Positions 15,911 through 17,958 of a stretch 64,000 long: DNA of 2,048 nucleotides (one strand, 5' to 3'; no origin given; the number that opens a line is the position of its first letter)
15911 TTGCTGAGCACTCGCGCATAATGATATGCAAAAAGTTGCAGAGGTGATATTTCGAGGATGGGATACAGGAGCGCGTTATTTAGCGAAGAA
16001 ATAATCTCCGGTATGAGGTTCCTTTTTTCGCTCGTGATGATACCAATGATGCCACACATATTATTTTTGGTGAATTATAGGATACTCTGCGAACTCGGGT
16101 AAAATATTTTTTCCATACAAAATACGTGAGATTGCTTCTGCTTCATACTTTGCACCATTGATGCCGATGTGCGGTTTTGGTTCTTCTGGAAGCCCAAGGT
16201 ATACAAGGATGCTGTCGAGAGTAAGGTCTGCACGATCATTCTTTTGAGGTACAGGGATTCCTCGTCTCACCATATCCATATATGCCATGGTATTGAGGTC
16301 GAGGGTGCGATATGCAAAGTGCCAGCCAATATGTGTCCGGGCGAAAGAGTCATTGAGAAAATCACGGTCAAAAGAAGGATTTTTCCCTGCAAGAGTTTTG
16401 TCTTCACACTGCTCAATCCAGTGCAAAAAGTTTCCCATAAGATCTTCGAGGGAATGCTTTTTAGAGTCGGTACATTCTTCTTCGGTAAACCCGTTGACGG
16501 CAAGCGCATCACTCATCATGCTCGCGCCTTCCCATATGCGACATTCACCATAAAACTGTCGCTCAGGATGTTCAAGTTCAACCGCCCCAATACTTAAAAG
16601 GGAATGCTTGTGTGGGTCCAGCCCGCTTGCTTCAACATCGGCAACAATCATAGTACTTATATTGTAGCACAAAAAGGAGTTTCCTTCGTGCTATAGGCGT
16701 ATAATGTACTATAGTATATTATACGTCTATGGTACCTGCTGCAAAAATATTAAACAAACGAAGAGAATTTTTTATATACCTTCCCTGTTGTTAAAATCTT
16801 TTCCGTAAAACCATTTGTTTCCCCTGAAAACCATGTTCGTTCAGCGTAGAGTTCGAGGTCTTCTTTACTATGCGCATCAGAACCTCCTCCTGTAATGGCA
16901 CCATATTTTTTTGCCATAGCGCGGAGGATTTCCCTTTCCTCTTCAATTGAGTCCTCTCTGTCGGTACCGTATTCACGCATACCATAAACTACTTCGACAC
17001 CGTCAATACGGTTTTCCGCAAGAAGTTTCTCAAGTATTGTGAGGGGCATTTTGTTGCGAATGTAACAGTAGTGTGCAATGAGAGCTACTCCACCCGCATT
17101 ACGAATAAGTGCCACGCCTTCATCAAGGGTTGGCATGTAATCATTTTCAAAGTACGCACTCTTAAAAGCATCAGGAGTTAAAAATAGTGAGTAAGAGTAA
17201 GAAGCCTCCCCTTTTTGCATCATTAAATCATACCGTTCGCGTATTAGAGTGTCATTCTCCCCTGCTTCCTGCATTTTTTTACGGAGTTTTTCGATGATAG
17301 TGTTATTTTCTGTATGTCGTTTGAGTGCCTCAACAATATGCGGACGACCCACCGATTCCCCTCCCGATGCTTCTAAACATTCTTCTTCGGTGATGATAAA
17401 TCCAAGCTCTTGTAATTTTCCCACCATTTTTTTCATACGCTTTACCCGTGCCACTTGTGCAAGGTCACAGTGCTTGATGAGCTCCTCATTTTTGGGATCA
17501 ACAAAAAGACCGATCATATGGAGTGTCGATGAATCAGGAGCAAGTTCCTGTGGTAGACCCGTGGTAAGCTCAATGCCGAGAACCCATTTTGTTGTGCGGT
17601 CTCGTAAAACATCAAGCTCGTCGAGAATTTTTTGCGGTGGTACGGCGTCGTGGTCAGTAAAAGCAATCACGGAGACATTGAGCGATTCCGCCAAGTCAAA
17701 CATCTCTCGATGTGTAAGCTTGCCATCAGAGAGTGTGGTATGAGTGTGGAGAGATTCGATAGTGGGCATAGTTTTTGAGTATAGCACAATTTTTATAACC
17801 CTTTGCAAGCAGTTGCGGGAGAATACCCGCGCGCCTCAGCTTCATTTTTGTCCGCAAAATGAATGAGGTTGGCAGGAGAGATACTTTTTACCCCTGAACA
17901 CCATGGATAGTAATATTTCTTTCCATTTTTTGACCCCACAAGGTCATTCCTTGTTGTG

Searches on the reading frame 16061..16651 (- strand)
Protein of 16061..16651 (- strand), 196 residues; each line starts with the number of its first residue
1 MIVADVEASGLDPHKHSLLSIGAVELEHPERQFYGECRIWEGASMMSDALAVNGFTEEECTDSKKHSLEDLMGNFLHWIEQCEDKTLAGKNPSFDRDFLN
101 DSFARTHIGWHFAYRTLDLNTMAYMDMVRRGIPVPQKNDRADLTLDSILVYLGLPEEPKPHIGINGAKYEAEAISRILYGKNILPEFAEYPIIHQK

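Call 34: search_protein_families(library=pfam, proteins=[window:16061-16651:-])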
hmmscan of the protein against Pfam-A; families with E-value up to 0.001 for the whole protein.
window:16061-16651:- (196 aa): 2 families
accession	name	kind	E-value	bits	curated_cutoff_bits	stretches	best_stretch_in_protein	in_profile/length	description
PF16473.11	Rv2179c-like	-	8.7e-08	32.5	27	1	2-126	3-142/177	3'-5' exoribonuclease Rv2179c-like domain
PF00929.31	RNase_T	-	1.6e-05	25.9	24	1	2-161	1-151/164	Exonuclease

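Call 69: find_homologous_proteins(query=window:16061-16651:-, max_evalue=1e-40)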
Query window:16061-16651:- (196 aa): 775 proteins with E <= 1e-40 among 877 candidates; the best 120 are listed.
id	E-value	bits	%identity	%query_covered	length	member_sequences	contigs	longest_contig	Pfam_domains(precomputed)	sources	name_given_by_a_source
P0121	6.1e-131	452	100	100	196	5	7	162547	PF16473.12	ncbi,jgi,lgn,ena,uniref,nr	ncbi:hypothetical protein AUJ77_02325 [Candidatus Nomurabacteria bacterium CG1_02_43_90]|uniref:Exon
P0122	1.3e-115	402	87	100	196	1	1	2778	PF00929.32,PF16473.12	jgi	-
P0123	1.7e-110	386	83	99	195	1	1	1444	PF00929.32,PF16473.12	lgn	-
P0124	6.8e-110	384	81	99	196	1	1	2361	PF00929.32,PF16473.12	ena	-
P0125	7.0e-110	384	81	99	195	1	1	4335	PF00929.32,PF16473.12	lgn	-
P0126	9.3e-108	377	80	99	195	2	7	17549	PF00929.32,PF16473.12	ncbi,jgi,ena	-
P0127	3.3e-107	375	80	99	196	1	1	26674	PF00929.32,PF16473.12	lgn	-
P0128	8.8e-107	373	80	99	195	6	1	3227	PF00929.32,PF16473.12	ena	-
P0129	1.2e-106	373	79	99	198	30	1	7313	PF00929.32,PF16473.12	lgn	-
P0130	3.6e-106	371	77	99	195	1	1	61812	PF00929.32,PF16473.12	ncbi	-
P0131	4.6e-106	371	80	99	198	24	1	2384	PF00929.32,PF16473.12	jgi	-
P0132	2.5e-105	369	80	99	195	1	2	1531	PF00929.32,PF16473.12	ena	-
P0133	1.1e-104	367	79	99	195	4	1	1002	PF00929.32,PF16473.12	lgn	-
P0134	2.0e-104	366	78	99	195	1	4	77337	PF00929.32,PF16473.12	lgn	-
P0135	2.6e-104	365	77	99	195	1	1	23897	PF00929.32,PF16473.12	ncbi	-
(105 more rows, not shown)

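Call 70: find_encoding_contigs(protein=P0122, flank=1500, max_places=1)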
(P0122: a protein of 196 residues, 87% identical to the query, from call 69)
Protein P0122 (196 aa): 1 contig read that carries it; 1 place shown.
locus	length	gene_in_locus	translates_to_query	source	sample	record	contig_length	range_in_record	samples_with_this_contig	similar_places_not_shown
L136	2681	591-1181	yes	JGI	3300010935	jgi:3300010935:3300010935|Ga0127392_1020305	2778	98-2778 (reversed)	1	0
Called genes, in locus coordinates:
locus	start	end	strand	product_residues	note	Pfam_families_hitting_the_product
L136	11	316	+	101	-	PF07963:N_methyl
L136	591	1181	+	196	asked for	PF00929:RNase_T (weak), PF16473:Rv2179c-like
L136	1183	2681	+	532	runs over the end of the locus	?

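Call 71: find_encoding_contigs(protein=P0126, flank=1500, max_places=2)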
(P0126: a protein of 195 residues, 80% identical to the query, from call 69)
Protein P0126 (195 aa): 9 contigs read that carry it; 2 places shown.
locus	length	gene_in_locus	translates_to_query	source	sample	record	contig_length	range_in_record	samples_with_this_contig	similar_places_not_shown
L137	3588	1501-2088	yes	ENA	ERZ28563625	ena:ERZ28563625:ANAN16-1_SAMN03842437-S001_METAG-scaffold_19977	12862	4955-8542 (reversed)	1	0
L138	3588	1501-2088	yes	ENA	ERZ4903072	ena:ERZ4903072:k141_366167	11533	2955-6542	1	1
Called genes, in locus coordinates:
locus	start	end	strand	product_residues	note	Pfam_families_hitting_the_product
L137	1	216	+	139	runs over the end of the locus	-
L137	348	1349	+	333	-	PF02811:PHP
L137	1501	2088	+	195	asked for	PF00929:RNase_T, PF16473:Rv2179c-like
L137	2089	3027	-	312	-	PF12705:PDDEXK_1, PF01930:Cas_Cas4 (faint)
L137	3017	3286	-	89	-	-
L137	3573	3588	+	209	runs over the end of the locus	PF00730:HhH-GPD, PF00633:HHH (faint)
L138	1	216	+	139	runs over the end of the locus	-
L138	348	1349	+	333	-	PF02811:PHP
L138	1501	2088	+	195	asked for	PF00929:RNase_T, PF16473:Rv2179c-like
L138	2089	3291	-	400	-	PF01930:Cas_Cas4 (faint), PF12705:PDDEXK_1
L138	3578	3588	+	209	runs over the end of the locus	PF00730:HhH-GPD, PF00633:HHH (faint)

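Call 72: find_encoding_contigs(protein=P0127, flank=1500, max_places=1)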
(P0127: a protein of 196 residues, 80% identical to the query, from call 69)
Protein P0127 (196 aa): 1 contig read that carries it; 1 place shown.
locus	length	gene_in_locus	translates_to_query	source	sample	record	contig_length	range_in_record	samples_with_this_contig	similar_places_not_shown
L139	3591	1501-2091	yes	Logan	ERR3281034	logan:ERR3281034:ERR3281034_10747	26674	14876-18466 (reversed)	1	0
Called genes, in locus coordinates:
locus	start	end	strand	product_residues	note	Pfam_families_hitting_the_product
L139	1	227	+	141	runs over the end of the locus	-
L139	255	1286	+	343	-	PF02811:PHP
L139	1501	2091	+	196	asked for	PF00929:RNase_T (weak), PF16473:Rv2179c-like (weak)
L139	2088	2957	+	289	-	-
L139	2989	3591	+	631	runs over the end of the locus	PF13522:GATase_6, PF13537:GATase_7, PF01380:SIS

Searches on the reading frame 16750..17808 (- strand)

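Call 34: search_protein_families(library=pfam, proteins=[window:16750-17808:-])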
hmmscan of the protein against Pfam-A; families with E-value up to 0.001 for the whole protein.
window:16750-17808:- (352 aa): 1 family
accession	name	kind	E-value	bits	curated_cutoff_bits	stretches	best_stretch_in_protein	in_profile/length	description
PF02811.25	PHP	-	2.9e-07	31.4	26.4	1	20-86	2-67/164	PHP domain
